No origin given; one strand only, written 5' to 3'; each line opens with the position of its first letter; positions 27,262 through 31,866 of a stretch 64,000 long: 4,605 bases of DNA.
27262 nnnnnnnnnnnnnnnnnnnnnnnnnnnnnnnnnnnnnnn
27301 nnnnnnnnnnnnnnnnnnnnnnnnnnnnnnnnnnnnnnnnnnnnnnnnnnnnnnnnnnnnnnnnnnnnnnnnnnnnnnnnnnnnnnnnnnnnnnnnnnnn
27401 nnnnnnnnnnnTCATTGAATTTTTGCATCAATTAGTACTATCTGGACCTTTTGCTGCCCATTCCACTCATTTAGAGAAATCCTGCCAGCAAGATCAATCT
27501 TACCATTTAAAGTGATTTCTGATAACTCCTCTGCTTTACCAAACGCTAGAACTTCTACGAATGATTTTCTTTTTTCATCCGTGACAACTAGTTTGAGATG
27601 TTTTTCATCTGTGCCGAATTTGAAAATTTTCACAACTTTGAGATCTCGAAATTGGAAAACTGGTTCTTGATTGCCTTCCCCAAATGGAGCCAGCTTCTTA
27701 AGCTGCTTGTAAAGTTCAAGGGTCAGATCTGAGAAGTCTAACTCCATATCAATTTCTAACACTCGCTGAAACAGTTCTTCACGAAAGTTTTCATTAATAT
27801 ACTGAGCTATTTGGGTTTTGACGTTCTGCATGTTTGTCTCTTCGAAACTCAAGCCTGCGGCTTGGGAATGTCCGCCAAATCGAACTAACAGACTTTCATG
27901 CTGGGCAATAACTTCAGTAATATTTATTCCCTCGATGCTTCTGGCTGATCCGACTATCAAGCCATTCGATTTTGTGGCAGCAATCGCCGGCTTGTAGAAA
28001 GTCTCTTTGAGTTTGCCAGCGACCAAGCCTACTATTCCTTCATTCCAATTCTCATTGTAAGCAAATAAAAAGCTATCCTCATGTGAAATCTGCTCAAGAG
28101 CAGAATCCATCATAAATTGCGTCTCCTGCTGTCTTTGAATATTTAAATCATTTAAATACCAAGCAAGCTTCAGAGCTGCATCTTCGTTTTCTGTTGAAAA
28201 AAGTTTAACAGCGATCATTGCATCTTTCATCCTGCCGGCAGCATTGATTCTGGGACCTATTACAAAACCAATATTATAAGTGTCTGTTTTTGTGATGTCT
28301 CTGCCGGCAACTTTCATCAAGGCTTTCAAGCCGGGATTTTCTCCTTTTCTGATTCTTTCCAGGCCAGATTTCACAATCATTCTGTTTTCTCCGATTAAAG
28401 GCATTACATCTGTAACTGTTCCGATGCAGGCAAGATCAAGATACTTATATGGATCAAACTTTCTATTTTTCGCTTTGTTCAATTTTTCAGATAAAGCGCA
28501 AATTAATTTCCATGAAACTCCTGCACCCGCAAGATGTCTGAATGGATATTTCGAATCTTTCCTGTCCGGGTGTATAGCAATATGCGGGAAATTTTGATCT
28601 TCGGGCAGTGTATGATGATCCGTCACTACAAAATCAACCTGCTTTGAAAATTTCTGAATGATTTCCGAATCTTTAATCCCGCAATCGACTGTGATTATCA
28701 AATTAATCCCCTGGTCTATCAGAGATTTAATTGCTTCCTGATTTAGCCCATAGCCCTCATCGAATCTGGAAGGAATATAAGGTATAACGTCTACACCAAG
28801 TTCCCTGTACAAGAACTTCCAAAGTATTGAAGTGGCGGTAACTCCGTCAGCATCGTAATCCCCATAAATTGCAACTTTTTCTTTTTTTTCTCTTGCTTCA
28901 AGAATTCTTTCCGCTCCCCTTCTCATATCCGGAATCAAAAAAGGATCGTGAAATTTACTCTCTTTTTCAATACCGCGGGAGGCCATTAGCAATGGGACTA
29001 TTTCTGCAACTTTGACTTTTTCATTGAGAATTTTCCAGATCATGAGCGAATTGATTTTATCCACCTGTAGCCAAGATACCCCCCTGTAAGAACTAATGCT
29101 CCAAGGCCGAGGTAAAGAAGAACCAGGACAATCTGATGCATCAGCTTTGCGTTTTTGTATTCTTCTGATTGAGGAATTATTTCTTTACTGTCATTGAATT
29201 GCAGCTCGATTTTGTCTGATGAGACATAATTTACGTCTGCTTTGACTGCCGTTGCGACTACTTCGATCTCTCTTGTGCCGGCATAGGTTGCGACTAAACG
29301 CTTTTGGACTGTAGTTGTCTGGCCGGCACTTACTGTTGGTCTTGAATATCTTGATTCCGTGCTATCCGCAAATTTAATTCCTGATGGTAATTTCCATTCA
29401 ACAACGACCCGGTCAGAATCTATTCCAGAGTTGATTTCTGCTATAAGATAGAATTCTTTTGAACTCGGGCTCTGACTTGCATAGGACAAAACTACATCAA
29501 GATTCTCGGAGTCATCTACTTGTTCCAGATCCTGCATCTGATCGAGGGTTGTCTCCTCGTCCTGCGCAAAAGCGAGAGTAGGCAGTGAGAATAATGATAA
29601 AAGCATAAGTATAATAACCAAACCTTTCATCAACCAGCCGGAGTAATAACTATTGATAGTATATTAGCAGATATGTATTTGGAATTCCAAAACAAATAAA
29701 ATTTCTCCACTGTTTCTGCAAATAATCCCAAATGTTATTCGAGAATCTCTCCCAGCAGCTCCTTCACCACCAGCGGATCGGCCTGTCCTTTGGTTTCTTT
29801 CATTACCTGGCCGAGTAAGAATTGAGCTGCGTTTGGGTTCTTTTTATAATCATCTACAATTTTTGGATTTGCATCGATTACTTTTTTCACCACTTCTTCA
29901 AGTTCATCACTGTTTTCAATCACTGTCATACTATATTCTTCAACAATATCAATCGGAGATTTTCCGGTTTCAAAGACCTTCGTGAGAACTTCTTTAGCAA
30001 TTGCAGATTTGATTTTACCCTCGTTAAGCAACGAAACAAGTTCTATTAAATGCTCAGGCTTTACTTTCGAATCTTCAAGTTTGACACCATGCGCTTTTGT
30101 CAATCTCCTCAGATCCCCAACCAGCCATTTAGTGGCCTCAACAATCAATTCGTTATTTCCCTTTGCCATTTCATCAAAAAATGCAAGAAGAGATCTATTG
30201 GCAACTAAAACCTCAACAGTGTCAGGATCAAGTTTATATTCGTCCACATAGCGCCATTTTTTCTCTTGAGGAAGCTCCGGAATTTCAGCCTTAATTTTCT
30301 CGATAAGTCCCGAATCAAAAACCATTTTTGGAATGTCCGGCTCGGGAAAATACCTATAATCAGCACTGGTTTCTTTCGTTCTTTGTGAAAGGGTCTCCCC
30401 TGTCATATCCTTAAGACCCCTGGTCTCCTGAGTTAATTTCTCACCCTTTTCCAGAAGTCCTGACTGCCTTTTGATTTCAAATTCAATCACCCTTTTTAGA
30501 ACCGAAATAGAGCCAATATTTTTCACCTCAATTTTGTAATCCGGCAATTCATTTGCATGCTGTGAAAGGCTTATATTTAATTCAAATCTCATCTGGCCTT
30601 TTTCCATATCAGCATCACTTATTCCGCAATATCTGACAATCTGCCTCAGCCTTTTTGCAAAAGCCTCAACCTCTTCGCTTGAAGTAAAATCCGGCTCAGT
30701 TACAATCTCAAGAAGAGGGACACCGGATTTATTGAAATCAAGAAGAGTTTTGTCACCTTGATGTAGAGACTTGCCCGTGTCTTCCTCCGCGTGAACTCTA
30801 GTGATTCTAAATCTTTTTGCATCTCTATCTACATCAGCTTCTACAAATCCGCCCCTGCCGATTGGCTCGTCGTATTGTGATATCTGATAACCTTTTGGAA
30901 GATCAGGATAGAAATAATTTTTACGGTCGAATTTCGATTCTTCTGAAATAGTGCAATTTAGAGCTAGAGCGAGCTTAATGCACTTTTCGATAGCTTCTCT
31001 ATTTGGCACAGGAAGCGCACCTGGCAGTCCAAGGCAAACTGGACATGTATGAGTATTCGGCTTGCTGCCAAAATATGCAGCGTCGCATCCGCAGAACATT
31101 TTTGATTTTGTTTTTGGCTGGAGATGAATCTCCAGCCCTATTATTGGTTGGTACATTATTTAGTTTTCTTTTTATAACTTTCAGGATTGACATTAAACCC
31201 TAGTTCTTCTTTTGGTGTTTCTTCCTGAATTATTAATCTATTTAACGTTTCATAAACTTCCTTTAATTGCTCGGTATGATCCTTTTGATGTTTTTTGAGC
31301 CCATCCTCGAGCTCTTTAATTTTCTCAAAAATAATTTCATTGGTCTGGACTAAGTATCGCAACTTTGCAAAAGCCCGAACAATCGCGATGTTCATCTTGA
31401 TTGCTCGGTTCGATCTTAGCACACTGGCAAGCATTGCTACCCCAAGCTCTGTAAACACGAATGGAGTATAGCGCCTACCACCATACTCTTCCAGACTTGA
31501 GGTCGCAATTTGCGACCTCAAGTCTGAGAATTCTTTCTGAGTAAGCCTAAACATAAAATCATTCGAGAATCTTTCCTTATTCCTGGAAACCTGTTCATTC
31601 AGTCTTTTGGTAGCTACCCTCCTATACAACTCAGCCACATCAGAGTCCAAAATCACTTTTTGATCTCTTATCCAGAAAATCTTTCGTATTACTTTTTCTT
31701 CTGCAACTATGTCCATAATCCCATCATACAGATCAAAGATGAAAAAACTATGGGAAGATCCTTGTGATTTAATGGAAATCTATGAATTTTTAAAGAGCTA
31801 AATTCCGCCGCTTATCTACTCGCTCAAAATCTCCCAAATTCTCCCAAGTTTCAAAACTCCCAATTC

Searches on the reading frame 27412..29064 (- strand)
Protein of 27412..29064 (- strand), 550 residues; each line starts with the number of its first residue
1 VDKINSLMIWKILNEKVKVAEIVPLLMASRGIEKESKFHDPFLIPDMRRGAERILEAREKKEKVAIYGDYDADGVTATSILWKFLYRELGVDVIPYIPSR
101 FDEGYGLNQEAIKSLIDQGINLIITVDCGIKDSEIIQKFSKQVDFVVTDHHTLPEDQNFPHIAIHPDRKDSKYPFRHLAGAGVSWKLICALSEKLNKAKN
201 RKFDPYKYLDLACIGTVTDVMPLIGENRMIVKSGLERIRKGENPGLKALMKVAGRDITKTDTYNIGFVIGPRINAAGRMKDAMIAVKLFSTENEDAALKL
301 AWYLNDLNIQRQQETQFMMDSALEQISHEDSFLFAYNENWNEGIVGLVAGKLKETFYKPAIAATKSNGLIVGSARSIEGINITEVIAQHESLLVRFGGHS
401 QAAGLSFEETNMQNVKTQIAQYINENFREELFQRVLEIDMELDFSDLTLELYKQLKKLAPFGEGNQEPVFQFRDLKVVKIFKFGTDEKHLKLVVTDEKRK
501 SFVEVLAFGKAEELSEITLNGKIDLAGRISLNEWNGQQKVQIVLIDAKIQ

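Call 10: search_protein_families(library=pfam, proteins=[window:27412-29064:-], max_evalue=0.001)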
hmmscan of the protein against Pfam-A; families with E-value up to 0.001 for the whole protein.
window:27412-29064:- (550 aa): 3 families
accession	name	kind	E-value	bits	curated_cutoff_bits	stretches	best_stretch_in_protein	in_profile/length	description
PF17768.7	RecJ_OB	-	3.3e-32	111.2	27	1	438-546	1-107/107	RecJ OB domain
PF01368.27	DHH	-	2.8e-22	79.7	28.1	1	63-216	1-125/125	DHH family, N-terminal domain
PF02272.25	DHHA1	-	7.3e-15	55.7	25.9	1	330-425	2-102/102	DHHA1 domain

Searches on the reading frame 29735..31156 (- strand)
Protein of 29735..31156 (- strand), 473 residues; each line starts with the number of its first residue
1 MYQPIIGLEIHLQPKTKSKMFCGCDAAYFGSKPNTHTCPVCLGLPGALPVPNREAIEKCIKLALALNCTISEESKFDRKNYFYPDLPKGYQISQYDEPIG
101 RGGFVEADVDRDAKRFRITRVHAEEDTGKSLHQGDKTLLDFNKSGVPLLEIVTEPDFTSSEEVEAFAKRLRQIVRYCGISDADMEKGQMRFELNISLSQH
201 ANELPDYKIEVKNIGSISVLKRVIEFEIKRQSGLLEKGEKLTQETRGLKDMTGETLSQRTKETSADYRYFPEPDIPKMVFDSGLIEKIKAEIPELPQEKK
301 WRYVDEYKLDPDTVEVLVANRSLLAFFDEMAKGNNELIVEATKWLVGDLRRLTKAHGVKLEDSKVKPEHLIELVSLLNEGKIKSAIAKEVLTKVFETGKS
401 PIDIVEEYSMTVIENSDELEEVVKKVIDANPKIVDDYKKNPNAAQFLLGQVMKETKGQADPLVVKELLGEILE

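Call 10: search_protein_families(library=pfam, proteins=[window:29735-31156:-], max_evalue=0.001)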
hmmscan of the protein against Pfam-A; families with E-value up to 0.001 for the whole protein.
window:29735-31156:- (473 aa): 2 families
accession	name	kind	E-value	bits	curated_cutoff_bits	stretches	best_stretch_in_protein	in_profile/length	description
PF02934.20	GatB_N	-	2.9e-108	361.7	23.4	1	5-285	2-276/277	GatB/GatE catalytic domain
PF02637.23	GatB_Yqey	-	1e-40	139.4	27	1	326-472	2-148/148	GatB domain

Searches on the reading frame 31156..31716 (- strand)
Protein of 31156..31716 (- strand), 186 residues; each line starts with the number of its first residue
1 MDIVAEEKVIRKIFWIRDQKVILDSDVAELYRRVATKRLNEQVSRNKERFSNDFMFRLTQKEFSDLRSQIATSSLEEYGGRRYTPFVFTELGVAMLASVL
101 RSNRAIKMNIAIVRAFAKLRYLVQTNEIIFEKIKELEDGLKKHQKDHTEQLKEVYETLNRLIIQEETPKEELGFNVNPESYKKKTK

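Call 10: search_protein_families(library=pfam, proteins=[window:31156-31716:-], max_evalue=0.001)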
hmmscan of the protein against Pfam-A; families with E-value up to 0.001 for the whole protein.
window:31156-31716:- (186 aa): 1 family
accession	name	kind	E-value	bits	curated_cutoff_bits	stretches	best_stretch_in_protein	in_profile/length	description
PF10543.14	ORF6N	-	2.6e-31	108.2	27.8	1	12-99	2-86/86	ORF6N domain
